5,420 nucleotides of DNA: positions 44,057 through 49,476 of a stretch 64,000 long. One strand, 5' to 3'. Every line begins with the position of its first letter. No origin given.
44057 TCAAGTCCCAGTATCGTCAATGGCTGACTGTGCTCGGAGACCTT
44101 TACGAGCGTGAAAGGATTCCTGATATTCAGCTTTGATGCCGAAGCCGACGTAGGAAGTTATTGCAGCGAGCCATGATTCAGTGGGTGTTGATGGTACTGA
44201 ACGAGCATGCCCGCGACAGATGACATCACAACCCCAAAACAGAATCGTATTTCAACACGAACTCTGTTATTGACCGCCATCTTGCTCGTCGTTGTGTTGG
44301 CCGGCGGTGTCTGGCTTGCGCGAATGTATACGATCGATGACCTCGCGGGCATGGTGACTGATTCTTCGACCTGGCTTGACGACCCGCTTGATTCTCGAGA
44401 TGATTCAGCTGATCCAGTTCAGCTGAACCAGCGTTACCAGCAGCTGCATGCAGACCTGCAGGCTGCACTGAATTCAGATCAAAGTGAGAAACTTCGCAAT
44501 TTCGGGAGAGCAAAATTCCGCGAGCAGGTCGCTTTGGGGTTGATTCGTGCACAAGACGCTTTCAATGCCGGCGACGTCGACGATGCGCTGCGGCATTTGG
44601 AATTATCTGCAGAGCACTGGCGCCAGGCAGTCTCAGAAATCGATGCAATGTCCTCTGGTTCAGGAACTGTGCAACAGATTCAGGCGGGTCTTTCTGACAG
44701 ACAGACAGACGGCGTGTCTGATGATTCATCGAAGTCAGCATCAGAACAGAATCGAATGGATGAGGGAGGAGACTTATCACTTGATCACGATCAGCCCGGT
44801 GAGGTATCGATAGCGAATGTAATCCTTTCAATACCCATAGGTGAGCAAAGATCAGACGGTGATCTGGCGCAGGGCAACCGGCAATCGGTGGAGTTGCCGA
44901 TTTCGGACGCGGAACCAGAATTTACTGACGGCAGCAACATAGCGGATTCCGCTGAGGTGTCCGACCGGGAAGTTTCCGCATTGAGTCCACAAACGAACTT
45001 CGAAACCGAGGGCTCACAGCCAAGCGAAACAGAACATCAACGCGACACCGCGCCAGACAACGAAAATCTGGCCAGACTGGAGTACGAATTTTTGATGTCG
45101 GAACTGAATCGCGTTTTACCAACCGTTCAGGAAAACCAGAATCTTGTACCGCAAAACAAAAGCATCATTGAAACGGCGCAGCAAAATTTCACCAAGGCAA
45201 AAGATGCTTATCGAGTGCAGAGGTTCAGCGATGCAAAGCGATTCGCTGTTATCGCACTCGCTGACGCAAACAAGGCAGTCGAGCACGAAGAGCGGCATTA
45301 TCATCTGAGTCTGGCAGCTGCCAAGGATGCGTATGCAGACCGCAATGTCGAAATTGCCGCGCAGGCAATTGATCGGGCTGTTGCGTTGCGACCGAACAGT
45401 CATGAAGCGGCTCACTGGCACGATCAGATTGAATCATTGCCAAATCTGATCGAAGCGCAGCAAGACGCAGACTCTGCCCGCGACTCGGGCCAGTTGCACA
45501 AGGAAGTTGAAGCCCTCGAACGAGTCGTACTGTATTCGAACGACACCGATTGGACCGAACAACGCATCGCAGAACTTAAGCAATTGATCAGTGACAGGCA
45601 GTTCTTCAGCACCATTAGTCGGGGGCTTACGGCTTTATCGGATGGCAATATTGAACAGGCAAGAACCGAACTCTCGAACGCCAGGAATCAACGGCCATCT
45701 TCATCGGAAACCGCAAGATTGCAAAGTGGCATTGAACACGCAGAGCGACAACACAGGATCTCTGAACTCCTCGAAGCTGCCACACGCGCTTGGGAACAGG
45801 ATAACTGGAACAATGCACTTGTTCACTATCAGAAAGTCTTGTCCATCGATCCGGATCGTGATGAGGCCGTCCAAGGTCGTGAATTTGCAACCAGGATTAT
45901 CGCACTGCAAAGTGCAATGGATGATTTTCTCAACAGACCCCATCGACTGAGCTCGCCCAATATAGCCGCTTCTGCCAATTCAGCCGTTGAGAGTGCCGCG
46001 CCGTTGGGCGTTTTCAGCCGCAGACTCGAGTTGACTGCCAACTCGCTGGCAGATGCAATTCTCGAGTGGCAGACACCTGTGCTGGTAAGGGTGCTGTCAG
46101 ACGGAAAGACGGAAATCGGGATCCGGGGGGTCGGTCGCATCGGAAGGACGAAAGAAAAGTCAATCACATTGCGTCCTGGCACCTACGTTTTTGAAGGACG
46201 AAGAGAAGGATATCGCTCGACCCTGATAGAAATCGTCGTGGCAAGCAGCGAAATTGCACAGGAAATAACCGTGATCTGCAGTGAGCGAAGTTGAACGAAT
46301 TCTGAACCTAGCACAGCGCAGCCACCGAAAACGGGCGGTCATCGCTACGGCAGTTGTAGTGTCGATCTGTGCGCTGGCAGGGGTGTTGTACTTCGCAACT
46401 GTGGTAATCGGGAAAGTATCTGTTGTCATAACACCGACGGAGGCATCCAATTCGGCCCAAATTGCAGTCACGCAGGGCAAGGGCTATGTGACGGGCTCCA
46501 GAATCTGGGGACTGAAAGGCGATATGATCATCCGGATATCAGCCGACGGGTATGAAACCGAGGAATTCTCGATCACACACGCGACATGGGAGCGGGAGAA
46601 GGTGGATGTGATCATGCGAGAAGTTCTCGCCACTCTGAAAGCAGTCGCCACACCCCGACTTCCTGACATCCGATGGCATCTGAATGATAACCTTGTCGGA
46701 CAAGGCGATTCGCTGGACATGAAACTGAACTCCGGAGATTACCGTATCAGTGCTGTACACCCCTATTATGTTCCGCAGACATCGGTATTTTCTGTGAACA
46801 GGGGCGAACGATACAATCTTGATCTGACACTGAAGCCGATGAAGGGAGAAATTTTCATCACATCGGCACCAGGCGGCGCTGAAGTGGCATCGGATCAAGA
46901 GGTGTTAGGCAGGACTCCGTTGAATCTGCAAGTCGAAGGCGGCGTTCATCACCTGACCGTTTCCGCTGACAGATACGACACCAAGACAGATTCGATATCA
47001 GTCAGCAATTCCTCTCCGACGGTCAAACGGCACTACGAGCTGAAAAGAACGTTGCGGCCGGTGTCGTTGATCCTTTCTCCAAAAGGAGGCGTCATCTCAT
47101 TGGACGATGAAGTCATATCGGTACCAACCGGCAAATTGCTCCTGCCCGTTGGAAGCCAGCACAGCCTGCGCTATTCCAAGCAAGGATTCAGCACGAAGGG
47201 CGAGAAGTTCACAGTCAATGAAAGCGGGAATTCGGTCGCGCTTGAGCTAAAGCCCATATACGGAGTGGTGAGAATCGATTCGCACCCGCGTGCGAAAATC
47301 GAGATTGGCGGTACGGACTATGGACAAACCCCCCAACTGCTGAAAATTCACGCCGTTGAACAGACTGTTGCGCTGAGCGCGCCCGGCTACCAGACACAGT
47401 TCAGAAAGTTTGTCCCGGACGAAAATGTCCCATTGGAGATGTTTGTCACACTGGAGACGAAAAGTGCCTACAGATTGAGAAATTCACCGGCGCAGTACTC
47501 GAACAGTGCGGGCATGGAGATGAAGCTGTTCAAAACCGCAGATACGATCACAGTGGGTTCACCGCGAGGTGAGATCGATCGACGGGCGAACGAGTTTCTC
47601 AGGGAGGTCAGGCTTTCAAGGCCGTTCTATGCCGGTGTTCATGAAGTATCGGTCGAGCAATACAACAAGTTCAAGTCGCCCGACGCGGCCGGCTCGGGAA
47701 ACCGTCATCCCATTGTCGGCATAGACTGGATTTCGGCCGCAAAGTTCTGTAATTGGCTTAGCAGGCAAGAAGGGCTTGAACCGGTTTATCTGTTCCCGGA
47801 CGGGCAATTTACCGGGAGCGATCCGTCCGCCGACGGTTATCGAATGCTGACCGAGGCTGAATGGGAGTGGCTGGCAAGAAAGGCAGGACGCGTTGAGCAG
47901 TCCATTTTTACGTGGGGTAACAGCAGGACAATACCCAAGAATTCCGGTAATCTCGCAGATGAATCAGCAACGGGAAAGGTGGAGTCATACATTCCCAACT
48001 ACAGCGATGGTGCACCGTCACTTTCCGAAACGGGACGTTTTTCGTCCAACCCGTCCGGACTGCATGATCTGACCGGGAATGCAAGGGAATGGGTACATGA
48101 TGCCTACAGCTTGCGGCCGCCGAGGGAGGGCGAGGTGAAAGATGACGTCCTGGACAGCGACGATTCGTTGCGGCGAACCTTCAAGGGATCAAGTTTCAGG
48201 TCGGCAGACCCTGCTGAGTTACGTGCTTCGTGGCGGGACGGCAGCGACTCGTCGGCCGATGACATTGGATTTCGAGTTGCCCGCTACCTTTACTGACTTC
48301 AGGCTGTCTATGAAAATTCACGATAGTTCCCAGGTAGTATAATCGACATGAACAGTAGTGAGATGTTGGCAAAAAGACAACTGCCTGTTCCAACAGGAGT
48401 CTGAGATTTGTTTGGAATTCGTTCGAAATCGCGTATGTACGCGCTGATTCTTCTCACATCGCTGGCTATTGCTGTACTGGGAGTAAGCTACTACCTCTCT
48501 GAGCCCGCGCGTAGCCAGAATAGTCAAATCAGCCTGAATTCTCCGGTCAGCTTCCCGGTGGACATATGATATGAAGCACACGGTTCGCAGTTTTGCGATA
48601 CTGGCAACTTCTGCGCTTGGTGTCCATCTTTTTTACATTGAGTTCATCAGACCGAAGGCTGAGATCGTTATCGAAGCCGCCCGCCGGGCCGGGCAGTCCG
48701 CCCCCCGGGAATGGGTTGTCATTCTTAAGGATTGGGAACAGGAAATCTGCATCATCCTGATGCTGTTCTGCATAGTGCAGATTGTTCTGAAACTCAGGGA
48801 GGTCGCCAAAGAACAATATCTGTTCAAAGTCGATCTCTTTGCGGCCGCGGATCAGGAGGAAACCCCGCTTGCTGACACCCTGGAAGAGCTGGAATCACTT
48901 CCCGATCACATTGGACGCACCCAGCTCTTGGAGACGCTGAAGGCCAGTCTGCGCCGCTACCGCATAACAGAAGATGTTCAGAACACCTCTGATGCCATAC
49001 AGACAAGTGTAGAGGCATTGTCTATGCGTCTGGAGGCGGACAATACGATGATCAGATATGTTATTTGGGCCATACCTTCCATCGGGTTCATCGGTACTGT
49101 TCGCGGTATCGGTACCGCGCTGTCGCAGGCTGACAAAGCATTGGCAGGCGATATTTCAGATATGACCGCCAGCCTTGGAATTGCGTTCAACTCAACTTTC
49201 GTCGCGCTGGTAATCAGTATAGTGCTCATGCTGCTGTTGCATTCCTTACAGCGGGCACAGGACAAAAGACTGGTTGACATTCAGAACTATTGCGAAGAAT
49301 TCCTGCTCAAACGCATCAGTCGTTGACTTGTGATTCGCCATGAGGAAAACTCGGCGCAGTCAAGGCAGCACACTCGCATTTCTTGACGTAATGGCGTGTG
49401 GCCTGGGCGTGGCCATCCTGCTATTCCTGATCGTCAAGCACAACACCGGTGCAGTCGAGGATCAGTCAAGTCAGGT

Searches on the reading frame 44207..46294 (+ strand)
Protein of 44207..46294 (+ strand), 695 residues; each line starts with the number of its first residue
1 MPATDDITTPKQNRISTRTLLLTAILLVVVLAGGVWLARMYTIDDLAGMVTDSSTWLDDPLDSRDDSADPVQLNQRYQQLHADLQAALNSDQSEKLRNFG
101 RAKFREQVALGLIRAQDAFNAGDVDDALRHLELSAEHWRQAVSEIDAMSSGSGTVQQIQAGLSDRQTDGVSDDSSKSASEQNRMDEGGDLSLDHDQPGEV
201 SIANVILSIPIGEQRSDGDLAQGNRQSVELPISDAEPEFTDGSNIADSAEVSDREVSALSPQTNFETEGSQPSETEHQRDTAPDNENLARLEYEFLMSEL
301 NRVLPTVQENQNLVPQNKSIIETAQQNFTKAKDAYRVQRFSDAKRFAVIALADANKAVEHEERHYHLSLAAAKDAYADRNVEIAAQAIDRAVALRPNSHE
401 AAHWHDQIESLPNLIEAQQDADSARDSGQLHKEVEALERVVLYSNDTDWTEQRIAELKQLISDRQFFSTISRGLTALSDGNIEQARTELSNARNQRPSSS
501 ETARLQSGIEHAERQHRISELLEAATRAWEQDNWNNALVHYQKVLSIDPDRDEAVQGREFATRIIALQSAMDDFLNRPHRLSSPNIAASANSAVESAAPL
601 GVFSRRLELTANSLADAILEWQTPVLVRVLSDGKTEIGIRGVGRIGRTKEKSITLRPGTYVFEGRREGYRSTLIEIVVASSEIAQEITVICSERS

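Call 37: search_protein_families(library=pfam, proteins=[window:44207-46294:+], max_evalue=0.01)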
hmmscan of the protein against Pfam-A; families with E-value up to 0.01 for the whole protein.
window:44207-46294:+ (695 aa): 4 families
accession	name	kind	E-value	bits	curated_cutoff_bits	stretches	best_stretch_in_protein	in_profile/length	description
PF07719.23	TPR_2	-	1.7e-05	25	27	0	528-550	11-33/34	Tetratricopeptide repeat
PF00515.34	TPR_1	-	0.00086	19.5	27.8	0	530-550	13-33/34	Tetratricopeptide repeat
PF13414.12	TPR_11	-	0.0014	18.7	26.8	0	530-554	6-30/42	TPR repeat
PF13428.12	TPR_14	-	0.0036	18.3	23.5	0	369-402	5-38/44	Tetratricopeptide repeat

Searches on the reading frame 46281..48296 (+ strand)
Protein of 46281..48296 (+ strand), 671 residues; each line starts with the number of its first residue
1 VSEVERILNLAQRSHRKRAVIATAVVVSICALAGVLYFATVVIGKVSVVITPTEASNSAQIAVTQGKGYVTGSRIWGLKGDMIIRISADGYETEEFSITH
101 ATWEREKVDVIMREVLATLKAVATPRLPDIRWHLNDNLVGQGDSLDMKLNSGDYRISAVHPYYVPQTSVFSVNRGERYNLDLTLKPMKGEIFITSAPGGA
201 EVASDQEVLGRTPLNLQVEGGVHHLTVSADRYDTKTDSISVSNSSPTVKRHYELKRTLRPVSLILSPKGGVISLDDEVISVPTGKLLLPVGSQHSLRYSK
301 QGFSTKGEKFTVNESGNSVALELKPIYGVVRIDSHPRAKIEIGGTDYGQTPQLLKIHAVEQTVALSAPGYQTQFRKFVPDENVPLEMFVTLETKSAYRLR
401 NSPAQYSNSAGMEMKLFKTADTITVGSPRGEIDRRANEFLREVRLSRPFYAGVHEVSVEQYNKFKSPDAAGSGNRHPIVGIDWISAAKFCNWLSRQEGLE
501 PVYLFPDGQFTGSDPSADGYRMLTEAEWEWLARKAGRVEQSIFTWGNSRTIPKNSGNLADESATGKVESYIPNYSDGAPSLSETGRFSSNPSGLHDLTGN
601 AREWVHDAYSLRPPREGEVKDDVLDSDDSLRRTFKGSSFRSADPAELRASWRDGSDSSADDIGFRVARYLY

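Call 37: search_protein_families(library=pfam, proteins=[window:46281-48296:+], max_evalue=0.01)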
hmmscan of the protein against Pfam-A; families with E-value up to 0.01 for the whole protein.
window:46281-48296:+ (671 aa): 4 families
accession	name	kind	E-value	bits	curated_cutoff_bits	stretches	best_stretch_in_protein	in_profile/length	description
PF03781.23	FGE-sulfatase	-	3e-29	102.9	23.3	1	437-668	26-255/255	Sulfatase-modifying factor enzyme 1-like domain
PF08308.17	PEGA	-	1.4e-24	86.2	20.8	2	189-257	2-70/71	PEGA domain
PF13620.12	CarboxypepD_reg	-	1.6e-09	38.4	32.3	0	149-185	45-82/82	Carboxypeptidase regulatory-like domain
PF13715.12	CarbopepD_reg_2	-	0.0002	21.7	32.2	0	79-119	43-83/88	CarboxypepD_reg-like domain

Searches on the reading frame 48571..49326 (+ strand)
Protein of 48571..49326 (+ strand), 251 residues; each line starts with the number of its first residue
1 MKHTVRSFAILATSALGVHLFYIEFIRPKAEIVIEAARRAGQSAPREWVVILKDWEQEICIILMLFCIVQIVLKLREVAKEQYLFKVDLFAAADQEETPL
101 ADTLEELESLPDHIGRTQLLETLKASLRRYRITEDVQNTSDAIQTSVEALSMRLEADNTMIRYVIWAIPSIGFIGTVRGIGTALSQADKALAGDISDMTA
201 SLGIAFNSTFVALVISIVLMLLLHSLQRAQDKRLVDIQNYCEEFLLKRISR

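Call 37: search_protein_families(library=pfam, proteins=[window:48571-49326:+], max_evalue=0.01)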
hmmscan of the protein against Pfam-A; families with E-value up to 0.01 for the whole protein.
window:48571-49326:+ (251 aa): 1 family
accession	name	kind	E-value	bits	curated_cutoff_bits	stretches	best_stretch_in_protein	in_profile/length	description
PF01618.21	MotA_ExbB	-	1.6e-14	54.2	22.9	1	122-237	9-125/127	MotA/TolQ/ExbB proton channel family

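Call 66: search_protein_families(library=ncbifam, proteins=[window:48571-49326:+], max_evalue=0.00001)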
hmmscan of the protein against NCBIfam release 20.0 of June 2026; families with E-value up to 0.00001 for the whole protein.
window:48571-49326:+ (251 aa): 0 families
